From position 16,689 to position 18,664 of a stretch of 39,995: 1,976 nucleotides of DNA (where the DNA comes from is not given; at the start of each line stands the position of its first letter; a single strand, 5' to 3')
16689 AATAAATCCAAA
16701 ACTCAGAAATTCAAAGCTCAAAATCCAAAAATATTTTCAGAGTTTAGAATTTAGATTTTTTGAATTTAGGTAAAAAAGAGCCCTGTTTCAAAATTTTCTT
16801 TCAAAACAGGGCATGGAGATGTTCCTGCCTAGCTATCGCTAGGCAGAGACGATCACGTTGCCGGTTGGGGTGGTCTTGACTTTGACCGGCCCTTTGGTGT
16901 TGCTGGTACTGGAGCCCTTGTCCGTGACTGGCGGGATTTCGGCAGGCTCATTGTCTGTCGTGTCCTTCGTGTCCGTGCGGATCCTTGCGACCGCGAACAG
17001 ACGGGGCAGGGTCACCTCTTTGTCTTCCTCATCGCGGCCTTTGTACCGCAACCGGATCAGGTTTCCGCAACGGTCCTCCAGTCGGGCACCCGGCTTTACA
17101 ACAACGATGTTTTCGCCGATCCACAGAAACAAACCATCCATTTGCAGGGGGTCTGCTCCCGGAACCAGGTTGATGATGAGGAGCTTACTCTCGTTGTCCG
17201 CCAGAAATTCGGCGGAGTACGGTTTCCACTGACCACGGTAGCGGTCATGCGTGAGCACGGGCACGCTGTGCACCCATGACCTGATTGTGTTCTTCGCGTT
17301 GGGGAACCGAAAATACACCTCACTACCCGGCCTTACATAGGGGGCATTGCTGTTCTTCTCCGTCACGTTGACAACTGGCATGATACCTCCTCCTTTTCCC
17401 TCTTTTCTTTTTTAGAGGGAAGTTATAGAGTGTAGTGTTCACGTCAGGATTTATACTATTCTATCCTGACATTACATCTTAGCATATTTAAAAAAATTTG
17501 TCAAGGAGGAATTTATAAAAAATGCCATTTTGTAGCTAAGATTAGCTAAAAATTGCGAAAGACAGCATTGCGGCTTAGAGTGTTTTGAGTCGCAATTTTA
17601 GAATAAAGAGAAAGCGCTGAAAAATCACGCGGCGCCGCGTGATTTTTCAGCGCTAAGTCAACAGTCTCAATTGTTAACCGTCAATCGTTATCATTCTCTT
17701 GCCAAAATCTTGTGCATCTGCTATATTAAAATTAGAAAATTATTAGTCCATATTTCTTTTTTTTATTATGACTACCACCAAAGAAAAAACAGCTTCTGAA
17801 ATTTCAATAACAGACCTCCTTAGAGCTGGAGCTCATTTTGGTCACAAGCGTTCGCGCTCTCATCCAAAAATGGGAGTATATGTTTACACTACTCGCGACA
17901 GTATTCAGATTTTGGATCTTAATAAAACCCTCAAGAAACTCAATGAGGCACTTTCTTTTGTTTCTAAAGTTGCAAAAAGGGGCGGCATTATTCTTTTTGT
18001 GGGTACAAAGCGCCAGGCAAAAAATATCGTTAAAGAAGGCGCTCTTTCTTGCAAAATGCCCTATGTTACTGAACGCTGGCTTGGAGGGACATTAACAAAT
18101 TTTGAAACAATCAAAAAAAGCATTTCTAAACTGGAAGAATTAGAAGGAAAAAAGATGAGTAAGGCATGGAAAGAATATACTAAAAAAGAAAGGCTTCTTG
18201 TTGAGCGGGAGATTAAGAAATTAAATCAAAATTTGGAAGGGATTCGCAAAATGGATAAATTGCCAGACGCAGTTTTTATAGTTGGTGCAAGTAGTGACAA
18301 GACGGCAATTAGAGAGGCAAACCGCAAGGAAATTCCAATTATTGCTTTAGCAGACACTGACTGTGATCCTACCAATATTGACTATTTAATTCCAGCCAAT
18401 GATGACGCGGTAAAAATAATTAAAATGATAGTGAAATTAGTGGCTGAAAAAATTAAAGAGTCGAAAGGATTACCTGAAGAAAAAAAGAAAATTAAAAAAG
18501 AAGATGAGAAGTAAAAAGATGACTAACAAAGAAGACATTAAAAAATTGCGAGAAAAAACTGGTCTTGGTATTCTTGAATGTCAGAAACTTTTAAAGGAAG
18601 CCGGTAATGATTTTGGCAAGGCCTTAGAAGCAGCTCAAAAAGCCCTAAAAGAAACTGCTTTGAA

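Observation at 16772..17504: Compositionally foreign orphan gene with its own promoter, SD and terminator, inserted between rpmE and rpsB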

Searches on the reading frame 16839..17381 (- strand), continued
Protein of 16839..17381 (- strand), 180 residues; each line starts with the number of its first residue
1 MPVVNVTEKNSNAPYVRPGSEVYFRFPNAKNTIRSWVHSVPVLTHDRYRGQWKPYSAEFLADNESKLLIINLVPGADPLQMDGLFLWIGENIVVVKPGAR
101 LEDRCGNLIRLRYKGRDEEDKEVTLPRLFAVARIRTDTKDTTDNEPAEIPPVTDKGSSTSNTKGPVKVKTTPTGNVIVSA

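Call 79: find_encoding_contigs(protein=P0011, flank=5000, max_places=1)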
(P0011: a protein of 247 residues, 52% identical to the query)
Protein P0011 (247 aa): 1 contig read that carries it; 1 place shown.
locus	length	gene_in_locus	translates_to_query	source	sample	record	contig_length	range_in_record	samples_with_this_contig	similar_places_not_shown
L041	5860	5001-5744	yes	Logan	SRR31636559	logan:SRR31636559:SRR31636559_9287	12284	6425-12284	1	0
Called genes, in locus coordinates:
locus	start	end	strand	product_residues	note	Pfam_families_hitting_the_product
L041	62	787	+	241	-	PF02463:SMC_N (faint), PF00005:ABC_tran, PF13304:AAA_21 (faint)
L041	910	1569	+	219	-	-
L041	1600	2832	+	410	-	PF12704:MacB_PCD, PF02687:FtsX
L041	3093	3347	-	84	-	PF07191:Zn_ribbon_6 (faint), PF18912:DZR_2 (faint), PF08271:Zn_Ribbon_TF (faint), PF09297:Zn_ribbon_NUD (faint), PF09723:Zn_ribbon_8 (faint), PF13240:Zn_Ribbon_1 (faint), PF13248:Zn_ribbon_3 (faint), PF12773:DZR (weak), +1 more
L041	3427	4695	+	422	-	PF12704:MacB_PCD, PF02687:FtsX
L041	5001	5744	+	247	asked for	PF00318:Ribosomal_S2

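Call 85: find_encoding_contigs(protein=P0006, flank=3000, max_places=8)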
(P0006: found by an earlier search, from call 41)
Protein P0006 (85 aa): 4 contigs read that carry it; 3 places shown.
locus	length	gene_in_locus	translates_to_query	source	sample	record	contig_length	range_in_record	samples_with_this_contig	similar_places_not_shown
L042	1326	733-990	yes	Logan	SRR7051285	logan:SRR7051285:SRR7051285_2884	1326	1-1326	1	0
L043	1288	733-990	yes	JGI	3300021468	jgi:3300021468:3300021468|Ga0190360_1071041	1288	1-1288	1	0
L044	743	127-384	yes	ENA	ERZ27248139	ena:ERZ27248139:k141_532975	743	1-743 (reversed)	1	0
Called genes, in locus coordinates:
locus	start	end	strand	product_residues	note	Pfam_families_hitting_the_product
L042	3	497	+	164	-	?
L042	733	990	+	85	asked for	PF01197:Ribosomal_L31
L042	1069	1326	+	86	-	?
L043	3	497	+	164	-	?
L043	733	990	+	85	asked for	PF01197:Ribosomal_L31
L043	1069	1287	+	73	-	?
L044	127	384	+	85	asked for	PF01197:Ribosomal_L31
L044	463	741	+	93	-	?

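Call 86: find_encoding_contigs(protein=P0005, flank=3000, max_places=8)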
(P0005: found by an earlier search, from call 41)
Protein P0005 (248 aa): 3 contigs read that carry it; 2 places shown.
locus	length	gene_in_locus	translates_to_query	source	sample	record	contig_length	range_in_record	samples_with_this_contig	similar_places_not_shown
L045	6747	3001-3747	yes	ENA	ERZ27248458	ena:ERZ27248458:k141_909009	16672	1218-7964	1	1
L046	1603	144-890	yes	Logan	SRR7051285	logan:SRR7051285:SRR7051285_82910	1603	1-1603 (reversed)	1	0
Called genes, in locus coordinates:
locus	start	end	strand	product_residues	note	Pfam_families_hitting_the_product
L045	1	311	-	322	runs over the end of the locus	PF17827:PrmC_N, PF05175:MTS, PF06325:PrmA, PF10294:Methyltransf_16 (weak), PF12847:Methyltransf_18 (weak), PF13847:Methyltransf_31, PF08242:Methyltransf_12 (weak), PF13649:Methyltransf_25 (weak)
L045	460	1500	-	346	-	PF03462:PCRF, PF00472:RF-1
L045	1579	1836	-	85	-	PF01197:Ribosomal_L31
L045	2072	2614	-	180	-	-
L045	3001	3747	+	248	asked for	PF00318:Ribosomal_S2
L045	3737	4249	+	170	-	PF00889:EF_TS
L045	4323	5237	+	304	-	PF04468:PSP1, PF28472:PSP1_3rd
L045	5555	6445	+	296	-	PF25063:ARM_TT21_C (weak), PF13432:TPR_16 (faint), PF07719:TPR_2 (faint), PF13428:TPR_14 (faint), PF23914:TPR_CcmH_CycH (weak), PF14559:TPR_19 (weak), PF13371:TPR_9, PF00515:TPR_1 (weak), +7 more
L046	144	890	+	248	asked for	PF00318:Ribosomal_S2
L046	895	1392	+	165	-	PF00889:EF_TS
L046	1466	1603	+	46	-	?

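Call 98: find_encoding_contigs(protein=P0003, flank=4000, max_places=2)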
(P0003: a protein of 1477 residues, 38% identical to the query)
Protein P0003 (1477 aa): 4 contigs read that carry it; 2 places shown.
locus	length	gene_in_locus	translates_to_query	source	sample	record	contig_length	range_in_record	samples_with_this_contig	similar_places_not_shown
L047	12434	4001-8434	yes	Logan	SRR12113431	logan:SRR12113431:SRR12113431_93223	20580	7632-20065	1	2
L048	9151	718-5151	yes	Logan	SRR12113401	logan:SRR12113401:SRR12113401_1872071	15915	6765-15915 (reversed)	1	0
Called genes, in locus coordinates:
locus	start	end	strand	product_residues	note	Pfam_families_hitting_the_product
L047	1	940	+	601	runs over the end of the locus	PF00664:ABC_membrane, PF00005:ABC_tran, PF02463:SMC_N (faint)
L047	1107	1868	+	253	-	PF08003:Methyltransf_9 (weak)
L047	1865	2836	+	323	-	PF01636:APH, PF19974:TCAD9 (weak)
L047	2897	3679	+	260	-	PF02348:CTP_transf_3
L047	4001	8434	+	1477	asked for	-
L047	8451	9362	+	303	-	PF01073:3Beta_HSD, PF01370:Epimerase, PF02719:Polysacc_synt_2, PF04321:RmlD_sub_bind, PF05368:NmrA (weak), PF07993:NAD_binding_4 (faint), PF13460:NAD_binding_10, PF16363:GDP_Man_Dehyd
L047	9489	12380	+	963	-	PF01467:CTP_transf_like, PF01326:PPDK_N, PF00391:PEP-utilizers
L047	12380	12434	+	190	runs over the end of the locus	?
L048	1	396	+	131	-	?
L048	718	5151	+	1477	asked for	-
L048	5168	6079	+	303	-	PF01073:3Beta_HSD, PF01370:Epimerase, PF02719:Polysacc_synt_2, PF04321:RmlD_sub_bind, PF05368:NmrA (weak), PF07993:NAD_binding_4 (faint), PF13460:NAD_binding_10, PF16363:GDP_Man_Dehyd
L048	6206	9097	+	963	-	PF01467:CTP_transf_like, PF01326:PPDK_N, PF00391:PEP-utilizers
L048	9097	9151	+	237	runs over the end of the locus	PF07722:Peptidase_C26, PF00117:GATase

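Call 102: find_encoding_contigs(protein=P0020, flank=8000, max_places=1)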
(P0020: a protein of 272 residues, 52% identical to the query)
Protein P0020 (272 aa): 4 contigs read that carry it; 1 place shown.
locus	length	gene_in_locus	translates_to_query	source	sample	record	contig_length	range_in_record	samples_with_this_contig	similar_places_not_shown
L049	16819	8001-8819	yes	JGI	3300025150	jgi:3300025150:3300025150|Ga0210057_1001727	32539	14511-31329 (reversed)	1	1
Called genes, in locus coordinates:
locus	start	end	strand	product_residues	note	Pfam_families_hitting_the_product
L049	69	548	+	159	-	-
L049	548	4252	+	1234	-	PF22076:Cep192_D6 (faint), PF19190:BACON_2 (weak), PF07691:PA14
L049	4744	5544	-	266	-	PF13462:Thioredoxin_4, PF13098:Thioredoxin_2 (weak), PF01323:DSBA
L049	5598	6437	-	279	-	PF17827:PrmC_N, PF05175:MTS, PF06325:PrmA (weak), PF07669:Eco57I (weak), PF13847:Methyltransf_31, PF13649:Methyltransf_25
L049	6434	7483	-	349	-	PF03462:PCRF, PF00472:RF-1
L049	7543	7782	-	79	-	PF01197:Ribosomal_L31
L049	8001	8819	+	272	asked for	PF00318:Ribosomal_S2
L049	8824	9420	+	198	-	PF00889:EF_TS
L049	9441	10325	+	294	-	-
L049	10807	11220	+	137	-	PF00072:Response_reg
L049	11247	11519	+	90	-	-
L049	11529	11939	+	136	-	-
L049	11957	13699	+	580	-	PF13185:GAF_2, PF13492:GAF_3 (faint), PF13596:PAS_10 (weak), PF00512:HisKA, PF02518:HATPase_c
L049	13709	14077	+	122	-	PF00072:Response_reg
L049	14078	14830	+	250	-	PF00512:HisKA, PF13581:HATPase_c_2 (faint), PF02518:HATPase_c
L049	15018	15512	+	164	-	-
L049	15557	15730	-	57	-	-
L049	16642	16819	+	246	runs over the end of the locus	PF00106:adh_short, PF08659:KR, PF23441:SDR (faint), PF13561:adh_short_C2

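Call 103: find_encoding_contigs(protein=P0024, flank=8000, max_places=1)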
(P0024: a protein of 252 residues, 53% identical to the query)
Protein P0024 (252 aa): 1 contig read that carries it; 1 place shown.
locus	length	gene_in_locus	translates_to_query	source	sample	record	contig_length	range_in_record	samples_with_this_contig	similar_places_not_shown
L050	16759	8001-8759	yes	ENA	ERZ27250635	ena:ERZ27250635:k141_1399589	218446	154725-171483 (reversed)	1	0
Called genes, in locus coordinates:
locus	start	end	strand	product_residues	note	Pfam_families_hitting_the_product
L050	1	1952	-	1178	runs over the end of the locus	PF02811:PHP, PF07733:DNA_pol3_alpha, PF17657:DNA_pol3_finger, PF14579:HHH_6, PF01336:tRNA_anti-codon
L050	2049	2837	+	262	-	-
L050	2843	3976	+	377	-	PF01098:FTSW_RODA_SPOVE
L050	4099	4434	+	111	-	-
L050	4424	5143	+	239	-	PF01386:Ribosomal_L25p, PF14693:Ribosomal_TL5_C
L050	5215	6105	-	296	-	PF17827:PrmC_N, PF05175:MTS, PF06325:PrmA, PF12847:Methyltransf_18 (weak), PF13847:Methyltransf_31, PF08242:Methyltransf_12 (weak), PF13649:Methyltransf_25 (weak)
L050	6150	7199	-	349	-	PF03462:PCRF, PF00472:RF-1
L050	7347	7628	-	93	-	PF01197:Ribosomal_L31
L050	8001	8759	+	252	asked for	PF00318:Ribosomal_S2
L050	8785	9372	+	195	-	PF00889:EF_TS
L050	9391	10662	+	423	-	PF13176:TPR_7 (faint), PF13181:TPR_8 (faint), PF13432:TPR_16, PF14559:TPR_19 (weak), PF00515:TPR_1 (weak), PF07719:TPR_2, PF14559:TPR_19, PF00515:TPR_1 (weak), +7 more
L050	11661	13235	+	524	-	-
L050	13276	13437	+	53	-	PF00471:Ribosomal_L33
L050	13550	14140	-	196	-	-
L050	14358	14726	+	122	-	-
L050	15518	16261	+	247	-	PF01255:Prenyltransf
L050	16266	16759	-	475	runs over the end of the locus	PF00188:CAP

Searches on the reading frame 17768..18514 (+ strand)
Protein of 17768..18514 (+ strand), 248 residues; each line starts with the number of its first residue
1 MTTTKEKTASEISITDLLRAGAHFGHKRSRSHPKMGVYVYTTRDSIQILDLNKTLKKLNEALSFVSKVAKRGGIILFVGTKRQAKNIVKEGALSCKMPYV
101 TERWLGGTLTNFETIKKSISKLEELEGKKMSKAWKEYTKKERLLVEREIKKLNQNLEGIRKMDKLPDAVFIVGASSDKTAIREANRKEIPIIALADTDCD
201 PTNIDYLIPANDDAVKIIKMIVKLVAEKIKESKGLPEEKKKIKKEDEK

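Call 29: find_related_loci(query=window:17768-18514:+, collection=genome_contigs, flank=6000)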
Query window:17768-18514:+ (248 aa) in genome_contigs; peptide patterns used: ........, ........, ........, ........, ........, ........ (x = any residue, [..] = any of these).
599 stretches matched a pattern (row limit reached: there are more); 34 encode a relative of the query (tblastn E <= 1e-3); 34 distinct loci.
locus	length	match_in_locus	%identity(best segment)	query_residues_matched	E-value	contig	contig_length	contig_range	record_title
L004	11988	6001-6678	54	9-233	1e-77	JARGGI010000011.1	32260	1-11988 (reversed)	MAG: Patescibacteria group bacterium isolate C14-28 NODE_11_length_32260_cov_18.709691, whole genome shotgun sequence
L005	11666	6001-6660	50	13-232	3e-73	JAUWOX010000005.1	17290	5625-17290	MAG: bacterium isolate CSMAG_2461 CSMAG_2461_k141_664759_length_17290_cov_6.0000, whole genome shotgun sequence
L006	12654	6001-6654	51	13-230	6e-72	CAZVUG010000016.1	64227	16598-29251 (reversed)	MAG TPA_asm: uncultured Candidatus Saccharibacteria bacterium isolate SRP067234_co1_193 genome assembly, contig: k99_467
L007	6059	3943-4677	43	5-248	2e-68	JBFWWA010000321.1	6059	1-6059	MAG: Planctomycetaceae bacterium isolate CA_2019_TPBS_106 NODE_46901_length_6059_cov_2.582266_TPBS, whole genome shotgun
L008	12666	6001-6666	44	12-233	4e-67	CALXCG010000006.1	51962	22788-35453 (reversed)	MAG: uncultured Clostridia bacterium isolate BRZ_GL__bin37 genome assembly, contig: BRZ_GL__NODE_588_length_51962_cov_5.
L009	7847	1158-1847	47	10-238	3e-67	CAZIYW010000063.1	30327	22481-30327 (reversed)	MAG TPA_asm: uncultured Fibrobacterota bacterium isolate binchicken_co256_1030 genome assembly, contig: NODE_2439_length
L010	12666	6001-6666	44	12-233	1e-66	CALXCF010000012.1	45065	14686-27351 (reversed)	MAG: uncultured Clostridia bacterium isolate BRZ_GT__bin15 genome assembly, contig: BRZ_GT__NODE_752_length_45065_cov_42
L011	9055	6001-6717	44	10-247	4e-66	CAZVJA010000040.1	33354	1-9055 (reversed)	MAG TPA_asm: uncultured Planctomycetaceae bacterium isolate binchicken_co74_29 genome assembly, contig: NODE_2396_length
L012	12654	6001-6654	43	12-229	4e-66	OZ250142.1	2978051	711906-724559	MAG: Dehalococcoidia bacterium isolate 13a55ce7-f3ff-41cd-ba24-a08289399ae9 genome assembly, chromosome: 1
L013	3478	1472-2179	46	10-245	3e-66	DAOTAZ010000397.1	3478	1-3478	MAG TPA_asm: Chitinispirillaceae bacterium isolate AMR_MDS_2020 NODE_21546_length_3478_cov_4.430909, whole genome shotgu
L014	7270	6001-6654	47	13-230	1e-65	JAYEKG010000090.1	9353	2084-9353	MAG: Patescibacteria group bacterium isolate MAG143 MAG143_90, whole genome shotgun sequence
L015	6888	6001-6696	46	4-237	2e-65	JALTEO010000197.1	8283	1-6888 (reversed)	MAG: Bacteroidales bacterium isolate S014_metabat2_scaf2bin.036 S014_NODE_3108_length_8283_cov_3.197523, whole genome sh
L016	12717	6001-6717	43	10-248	2e-65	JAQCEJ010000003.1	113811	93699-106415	MAG: Planctomycetota bacterium isolate casp40-mb.109 NODE_268_length_113811_cov_0.111035, whole genome shotgun sequence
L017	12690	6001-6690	45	11-245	1e-64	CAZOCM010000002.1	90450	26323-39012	MAG TPA_asm: uncultured Candidatus Saccharibacteria bacterium isolate SRP200132_co1_571 genome assembly, contig: NODE_29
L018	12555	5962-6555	47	38-235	1e-64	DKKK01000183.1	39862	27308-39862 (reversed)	MAG TPA_asm: Anaerolineales bacterium UBA6668 UBA6668_contig_1441, whole genome shotgun sequence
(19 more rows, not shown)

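Call 41: list_cluster_members(proteins=[P0001, window:17768-18514:+, window:16346-16603:-])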
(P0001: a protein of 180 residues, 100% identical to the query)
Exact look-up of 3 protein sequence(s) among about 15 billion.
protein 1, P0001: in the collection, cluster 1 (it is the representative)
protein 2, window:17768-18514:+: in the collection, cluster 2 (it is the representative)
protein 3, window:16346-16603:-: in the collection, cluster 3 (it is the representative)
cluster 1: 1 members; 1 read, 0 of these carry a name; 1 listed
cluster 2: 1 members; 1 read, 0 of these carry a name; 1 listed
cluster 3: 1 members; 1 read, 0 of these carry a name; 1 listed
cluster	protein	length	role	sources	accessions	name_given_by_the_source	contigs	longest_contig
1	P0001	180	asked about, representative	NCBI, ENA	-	-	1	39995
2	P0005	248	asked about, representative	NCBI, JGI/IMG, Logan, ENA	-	-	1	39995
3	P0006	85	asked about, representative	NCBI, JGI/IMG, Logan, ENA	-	-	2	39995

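Call 70: search_protein_families(library=pfam, proteins=[L005:6791-7465:-], max_evalue=1)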
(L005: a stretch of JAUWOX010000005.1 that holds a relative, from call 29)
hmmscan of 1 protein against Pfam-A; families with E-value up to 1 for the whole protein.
L005:6791-7465:- (224 aa): 1 family
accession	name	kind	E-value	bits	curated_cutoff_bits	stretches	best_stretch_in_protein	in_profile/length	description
PF25319.1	HofO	-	0.13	12.9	27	1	70-94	29-53/71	HofO EspM-like domain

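Call 72: search_solved_structures(query=L005:6794-7465:-, max_evalue=1)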
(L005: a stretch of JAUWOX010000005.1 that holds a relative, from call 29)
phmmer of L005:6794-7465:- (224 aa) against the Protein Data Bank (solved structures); distinct sequences matched with E-value up to 1: 26.
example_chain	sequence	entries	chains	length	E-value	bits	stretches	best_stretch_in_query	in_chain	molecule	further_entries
7aor_ao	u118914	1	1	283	0.095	15.3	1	7-96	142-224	mS61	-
1pc4_A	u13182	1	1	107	0.18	14.4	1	118-149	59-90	Ferredoxin I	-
1fd2_A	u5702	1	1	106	0.19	14.3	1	118-149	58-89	FERREDOXIN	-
1frj_A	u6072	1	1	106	0.19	14.3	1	118-149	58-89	FERREDOXIN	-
2fd2_A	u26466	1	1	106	0.19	14.3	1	118-149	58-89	FERREDOXIN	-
1frx_A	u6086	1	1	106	0.19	14.3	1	118-149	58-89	FERREDOXIN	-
1a6l_A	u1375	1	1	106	0.19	14.3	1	118-149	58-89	FERREDOXIN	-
1g3o_A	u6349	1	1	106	0.19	14.3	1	118-149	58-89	7FE FERREDOXIN I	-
1f5c_A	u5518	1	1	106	0.19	14.3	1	118-149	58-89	FERREDOXIN 1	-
1frl_A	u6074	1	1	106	0.19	14.3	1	118-149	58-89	FERREDOXIN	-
1axq_A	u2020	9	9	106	0.19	14.3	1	118-149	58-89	FERREDOXIN | FERREDOXIN I | 7-FE FERREDOXIN I (FD1)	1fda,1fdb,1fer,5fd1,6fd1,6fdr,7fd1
1f5b_A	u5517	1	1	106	0.19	14.3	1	118-149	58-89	FERREDOXIN 1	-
1frh_A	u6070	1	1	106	0.19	14.3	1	118-149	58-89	FERREDOXIN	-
1d3w_A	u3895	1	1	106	0.19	14.3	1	118-149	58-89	FERREDOXIN 1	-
1gao_A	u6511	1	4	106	0.19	14.3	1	118-149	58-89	FERREDOXIN I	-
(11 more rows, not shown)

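Call 73: find_related_loci(query=L005:6794-7465:-, collection=viral_contigs, flank=4000)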
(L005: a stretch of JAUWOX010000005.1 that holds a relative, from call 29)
Query L005:6794-7465:- (224 aa) in viral_contigs; peptide patterns used: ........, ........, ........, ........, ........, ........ (x = any residue, [..] = any of these).
2 stretches matched a pattern, but none encodes a relative of the query by tblastn (E <= 1e-3).

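Call 74: search_dna_similar(query=L005:6794-7465:-, collection=phages, mode=protein, max_evalue=0.1)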
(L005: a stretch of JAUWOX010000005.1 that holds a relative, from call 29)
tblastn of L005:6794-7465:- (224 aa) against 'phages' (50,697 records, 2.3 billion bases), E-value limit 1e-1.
No match.
